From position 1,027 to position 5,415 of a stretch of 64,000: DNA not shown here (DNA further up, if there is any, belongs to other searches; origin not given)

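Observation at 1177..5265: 1362-aa secreted coiled-coil giant with C-terminal membrane anchor, a tetrabrachion-like S-layer or stalk candidate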

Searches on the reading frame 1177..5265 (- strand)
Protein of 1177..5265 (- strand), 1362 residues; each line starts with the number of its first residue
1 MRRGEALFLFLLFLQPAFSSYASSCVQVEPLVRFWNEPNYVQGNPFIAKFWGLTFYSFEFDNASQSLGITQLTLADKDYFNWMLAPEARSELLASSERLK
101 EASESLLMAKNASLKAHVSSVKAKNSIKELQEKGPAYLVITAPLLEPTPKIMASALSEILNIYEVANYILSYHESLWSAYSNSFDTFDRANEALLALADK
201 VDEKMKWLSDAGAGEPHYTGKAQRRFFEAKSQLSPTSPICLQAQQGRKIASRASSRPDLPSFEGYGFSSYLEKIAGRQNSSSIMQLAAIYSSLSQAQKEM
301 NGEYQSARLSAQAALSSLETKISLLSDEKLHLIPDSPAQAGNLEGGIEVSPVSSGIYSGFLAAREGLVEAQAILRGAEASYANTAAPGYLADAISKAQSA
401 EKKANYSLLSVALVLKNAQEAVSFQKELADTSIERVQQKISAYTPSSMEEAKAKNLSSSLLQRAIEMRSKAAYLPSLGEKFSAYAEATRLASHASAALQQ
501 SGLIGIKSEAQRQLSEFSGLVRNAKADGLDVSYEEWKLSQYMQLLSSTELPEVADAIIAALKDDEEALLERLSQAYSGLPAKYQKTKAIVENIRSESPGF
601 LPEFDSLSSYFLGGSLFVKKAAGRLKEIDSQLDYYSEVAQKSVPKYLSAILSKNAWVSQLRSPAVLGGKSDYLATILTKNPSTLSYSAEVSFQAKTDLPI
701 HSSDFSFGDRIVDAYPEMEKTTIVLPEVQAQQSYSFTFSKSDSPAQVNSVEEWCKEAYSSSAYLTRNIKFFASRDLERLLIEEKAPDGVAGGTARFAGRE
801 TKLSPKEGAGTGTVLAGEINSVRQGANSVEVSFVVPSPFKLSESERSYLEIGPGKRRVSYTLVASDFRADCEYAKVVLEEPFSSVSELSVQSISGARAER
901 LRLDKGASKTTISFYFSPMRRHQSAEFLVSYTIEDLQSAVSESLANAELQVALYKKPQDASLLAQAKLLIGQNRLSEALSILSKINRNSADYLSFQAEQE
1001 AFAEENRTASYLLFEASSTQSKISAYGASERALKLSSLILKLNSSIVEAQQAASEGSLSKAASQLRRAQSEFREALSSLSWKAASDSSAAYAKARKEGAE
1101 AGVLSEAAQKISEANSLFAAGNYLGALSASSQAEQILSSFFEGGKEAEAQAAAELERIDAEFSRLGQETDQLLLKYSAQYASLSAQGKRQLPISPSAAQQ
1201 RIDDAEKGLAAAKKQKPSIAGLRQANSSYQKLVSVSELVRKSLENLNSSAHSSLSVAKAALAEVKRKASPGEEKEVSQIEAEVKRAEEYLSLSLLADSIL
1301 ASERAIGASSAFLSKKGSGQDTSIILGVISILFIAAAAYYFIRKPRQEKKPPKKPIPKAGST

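Call 3: search_protein_families(library=pfam, proteins=[window:1177-5265:-], max_evalue=1)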
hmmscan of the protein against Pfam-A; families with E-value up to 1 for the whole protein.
window:1177-5265:- (1362 aa): 1 family
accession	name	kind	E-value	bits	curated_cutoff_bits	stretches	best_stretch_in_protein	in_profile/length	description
PF10212.14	PPP1R21_helical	-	0.0038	17.5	25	1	426-520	86-183/252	Protein phosphatase 1 regulatory subunit 21, six-helix bundle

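Call 4: search_protein_families(library=ncbifam, proteins=[window:1177-5265:-], max_evalue=1)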
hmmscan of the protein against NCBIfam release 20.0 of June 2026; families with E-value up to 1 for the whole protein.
window:1177-5265:- (1362 aa): 0 families

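Call 6: find_homologous_proteins(query=window:1177-5265:-)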
Query window:1177-5265:- (1362 aa): 4 proteins with E <= 0.001 among 8000 candidates.
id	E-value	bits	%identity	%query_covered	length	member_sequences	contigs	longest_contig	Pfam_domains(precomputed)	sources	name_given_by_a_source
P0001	0.0e+0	2839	100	100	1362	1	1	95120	-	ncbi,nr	ncbi:MAG: hypothetical protein N3G22_00235 [Candidatus Micrarchaeota archaeon]|nr:hypothetical prote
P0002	2.1e-232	793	37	100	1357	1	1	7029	-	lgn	-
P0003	3.9e-212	726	37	98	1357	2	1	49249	-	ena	-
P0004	4.7e-195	669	36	98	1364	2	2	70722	-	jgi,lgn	-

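Call 7: search_solved_structures(query=window:1177-5265:-, max_evalue=1)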
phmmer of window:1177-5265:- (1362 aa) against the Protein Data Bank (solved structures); distinct sequences matched with E-value up to 1: 1.
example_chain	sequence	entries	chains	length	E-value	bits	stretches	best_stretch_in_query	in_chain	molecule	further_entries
6bca_A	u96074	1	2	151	0.92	10.7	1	608-662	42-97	A-kinase anchor protein 13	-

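Call 12: find_encoding_contigs(protein=P0003, flank=10000, max_places=3)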
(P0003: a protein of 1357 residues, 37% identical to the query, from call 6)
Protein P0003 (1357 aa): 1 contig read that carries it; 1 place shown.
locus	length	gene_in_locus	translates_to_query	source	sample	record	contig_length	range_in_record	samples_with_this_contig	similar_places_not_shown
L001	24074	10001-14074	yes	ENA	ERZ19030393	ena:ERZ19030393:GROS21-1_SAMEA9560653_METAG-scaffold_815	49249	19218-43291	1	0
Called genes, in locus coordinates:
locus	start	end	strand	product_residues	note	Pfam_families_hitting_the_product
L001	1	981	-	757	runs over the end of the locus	PF01751:Toprim, PF01131:Topoisom_bac, PF01396:Zn_ribbon_Top1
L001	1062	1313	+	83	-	-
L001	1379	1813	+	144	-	-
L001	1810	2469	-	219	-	PF00702:Hydrolase, PF13419:HAD_2, PF13242:Hydrolase_like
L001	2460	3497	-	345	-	PF04055:Radical_SAM, PF08608:Wyosine_form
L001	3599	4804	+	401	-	PF02778:tRNA_int_endo_N (faint), PF01974:tRNA_int_endo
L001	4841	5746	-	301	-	PF07719:TPR_2 (faint), PF13424:TPR_12 (faint), PF13174:TPR_6 (faint), PF13181:TPR_8 (faint), PF13428:TPR_14 (faint), PF13431:TPR_17 (faint), PF00515:TPR_1 (faint), PF14559:TPR_19 (faint)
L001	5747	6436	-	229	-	-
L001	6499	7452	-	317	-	PF00316:FBPase, PF00459:Inositol_P (weak), PF18913:FBPase_C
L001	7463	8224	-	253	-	PF01791:DeoC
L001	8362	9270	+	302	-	PF02729:OTCace_N, PF00185:OTCace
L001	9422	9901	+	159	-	-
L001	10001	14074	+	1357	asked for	-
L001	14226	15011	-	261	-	-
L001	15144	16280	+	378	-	PF21238:Pus10_C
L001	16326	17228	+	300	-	PF01478:Peptidase_A24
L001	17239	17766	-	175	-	PF06094:GGACT, PF13772:AIG2_2 (weak)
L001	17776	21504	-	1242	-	PF03104:DNA_pol_B_exo1, PF00136:DNA_pol_B, PF14890:Intein_splicing, PF14528:LAGLIDADG_3 (weak), PF00136:DNA_pol_B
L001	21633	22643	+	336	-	PF00044:Gp_dh_N, PF02800:Gp_dh_C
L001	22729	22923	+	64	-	-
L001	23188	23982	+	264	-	-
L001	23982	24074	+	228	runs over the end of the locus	PF13489:Methyltransf_23 (weak), PF05175:MTS, PF06325:PrmA, PF02390:Methyltransf_4, PF08241:Methyltransf_11, PF08242:Methyltransf_12, PF13649:Methyltransf_25, PF13847:Methyltransf_31, +2 more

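Call 13: find_encoding_contigs(protein=P0004, flank=10000, max_places=3)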
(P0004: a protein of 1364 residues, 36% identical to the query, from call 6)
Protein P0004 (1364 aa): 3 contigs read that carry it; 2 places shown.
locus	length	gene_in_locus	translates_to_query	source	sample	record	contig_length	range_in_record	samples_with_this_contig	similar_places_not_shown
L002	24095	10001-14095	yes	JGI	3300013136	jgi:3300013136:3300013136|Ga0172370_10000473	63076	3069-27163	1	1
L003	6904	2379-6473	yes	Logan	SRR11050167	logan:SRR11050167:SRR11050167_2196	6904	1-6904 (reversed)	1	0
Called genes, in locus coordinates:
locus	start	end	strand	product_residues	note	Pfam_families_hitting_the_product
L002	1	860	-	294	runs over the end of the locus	PF00535:Glycos_transf_2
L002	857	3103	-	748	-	PF01751:Toprim, PF01131:Topoisom_bac, PF01396:Zn_ribbon_Top1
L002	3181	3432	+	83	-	-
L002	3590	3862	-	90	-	-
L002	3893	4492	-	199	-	PF00702:Hydrolase, PF13419:HAD_2, PF13242:Hydrolase_like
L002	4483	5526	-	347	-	PF04055:Radical_SAM, PF08608:Wyosine_form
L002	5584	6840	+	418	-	PF02778:tRNA_int_endo_N (faint), PF01974:tRNA_int_endo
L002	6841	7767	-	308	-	PF00316:FBPase, PF18913:FBPase_C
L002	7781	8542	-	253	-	PF01791:DeoC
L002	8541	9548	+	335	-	PF02729:OTCace_N, PF00185:OTCace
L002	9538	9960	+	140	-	-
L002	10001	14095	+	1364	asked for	-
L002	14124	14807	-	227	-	-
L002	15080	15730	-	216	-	-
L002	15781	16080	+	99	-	PF04242:DUF424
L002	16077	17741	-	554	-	PF13510:Fer2_4, PF12797:Fer4_2 (faint), PF12838:Fer4_7, PF13187:Fer4_9 (weak), PF14697:Fer4_21 (weak), PF22117:Fer4_Nqo3 (weak), PF02906:Fe_hyd_lg_C, PF02256:Fe_hyd_SSU, +4 more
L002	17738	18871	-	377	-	PF01512:Complex1_51K, PF10589:NADH_4Fe-4S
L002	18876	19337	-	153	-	PF01257:2Fe-2S_thioredx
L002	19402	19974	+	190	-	-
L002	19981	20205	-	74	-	-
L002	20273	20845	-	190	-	-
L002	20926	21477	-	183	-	PF00117:GATase, PF07722:Peptidase_C26 (weak)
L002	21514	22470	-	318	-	PF02540:NAD_synthase (weak), PF00764:Arginosuc_synth (faint), PF01507:PAPS_reduct (weak), PF06508:QueC (weak), PF00958:GMP_synt_C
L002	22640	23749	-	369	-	PF13620:CarboxypepD_reg (faint)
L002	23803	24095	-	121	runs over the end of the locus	-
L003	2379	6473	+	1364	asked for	-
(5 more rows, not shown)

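Call 20: search_protein_families(library=pfam, proteins=[L001:14226-15011:-, L002:14124-14807:-, L001:9422-9901:+, L002:9538-9960:+, L002:15080-15730:-], max_evalue=1)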
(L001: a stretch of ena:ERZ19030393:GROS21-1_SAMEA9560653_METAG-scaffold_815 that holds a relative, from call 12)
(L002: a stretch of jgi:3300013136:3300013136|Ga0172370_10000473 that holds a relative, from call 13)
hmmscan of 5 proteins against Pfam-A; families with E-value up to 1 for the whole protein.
L001:14226-15011:- (261 aa): 2 families
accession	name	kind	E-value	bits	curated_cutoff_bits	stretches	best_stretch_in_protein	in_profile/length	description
PF12728.13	HTH_17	-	0.0024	18.5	27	1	212-247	12-47/51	Helix-turn-helix domain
PF11848.13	DUF3368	-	0.16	12.3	27.3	0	199-223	20-44/46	Domain of unknown function (DUF3368)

L002:14124-14807:- (227 aa): 0 families

L001:9422-9901:+ (159 aa): 4 families
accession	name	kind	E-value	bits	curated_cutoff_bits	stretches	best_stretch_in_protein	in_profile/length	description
PF08100.18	Dimerisation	-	0.061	13.6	25.6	1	30-87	33-90/93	O-methyltransferase dimerisation domain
PF14277.12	DUF4364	-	0.071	13.4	26.9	1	50-91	32-73/162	Domain of unknown function (DUF4364)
PF25212.1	HVO_A0114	-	0.12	12.6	27.6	1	12-77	13-76/84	HVO_A0114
PF22665.2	DUF6293_C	-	0.2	12.6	27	1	56-88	66-98/101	DUF6293 C-terminal winged helix domain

L002:9538-9960:+ (140 aa): 8 families
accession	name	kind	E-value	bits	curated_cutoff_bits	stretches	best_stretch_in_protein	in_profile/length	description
PF08100.18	Dimerisation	-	0.00095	19.4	25.6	1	35-92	33-90/93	O-methyltransferase dimerisation domain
PF14277.12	DUF4364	-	0.00098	19.4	26.9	1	52-101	29-78/162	Domain of unknown function (DUF4364)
PF14947.12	HTH_45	-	0.0032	17.9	25.5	1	42-93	19-66/77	Winged helix-turn-helix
PF02082.26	Rrf2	-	0.028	15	30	1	36-90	17-70/132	Iron-dependent Transcriptional regulator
PF18231.7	SerK_C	-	0.073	13.8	25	1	61-95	12-46/105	L-serine kinase SerK, C-terminal domain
PF22665.2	DUF6293_C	-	0.082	13.8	27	1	61-94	66-99/101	DUF6293 C-terminal winged helix domain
PF25213.1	HVO_A0261_N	-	0.2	12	35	1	39-107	21-85/86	HVO_A0261 N-terminal domain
PF13545.12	HTH_Crp_2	-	0.25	11.8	27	1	47-76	27-55/70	Crp-like helix-turn-helix domain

L002:15080-15730:- (216 aa): 2 families
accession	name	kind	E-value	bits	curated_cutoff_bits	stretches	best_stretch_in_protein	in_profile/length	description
PF05506.17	PLipase_C_C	-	0.15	13.4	24.4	1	30-74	22-69/80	Bacterial phospholipase C, C-terminal domain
PF10460.15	Peptidase_M30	-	0.18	10.8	25.8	1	46-98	169-221/369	Peptidase M30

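Call 21: find_encoding_contigs(protein=P0002, flank=10000, max_places=3)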
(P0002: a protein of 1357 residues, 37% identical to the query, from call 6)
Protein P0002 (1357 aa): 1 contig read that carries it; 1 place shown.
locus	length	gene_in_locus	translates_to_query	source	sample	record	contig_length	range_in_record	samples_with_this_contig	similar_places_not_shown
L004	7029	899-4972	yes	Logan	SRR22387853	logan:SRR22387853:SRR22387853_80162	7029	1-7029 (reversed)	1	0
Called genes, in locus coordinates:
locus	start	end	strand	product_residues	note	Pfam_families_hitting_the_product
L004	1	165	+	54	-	?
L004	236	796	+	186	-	PF02002:TFIIE_alpha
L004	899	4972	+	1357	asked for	-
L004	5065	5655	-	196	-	PF13462:Thioredoxin_4, PF01323:DSBA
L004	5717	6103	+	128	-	-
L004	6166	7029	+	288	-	?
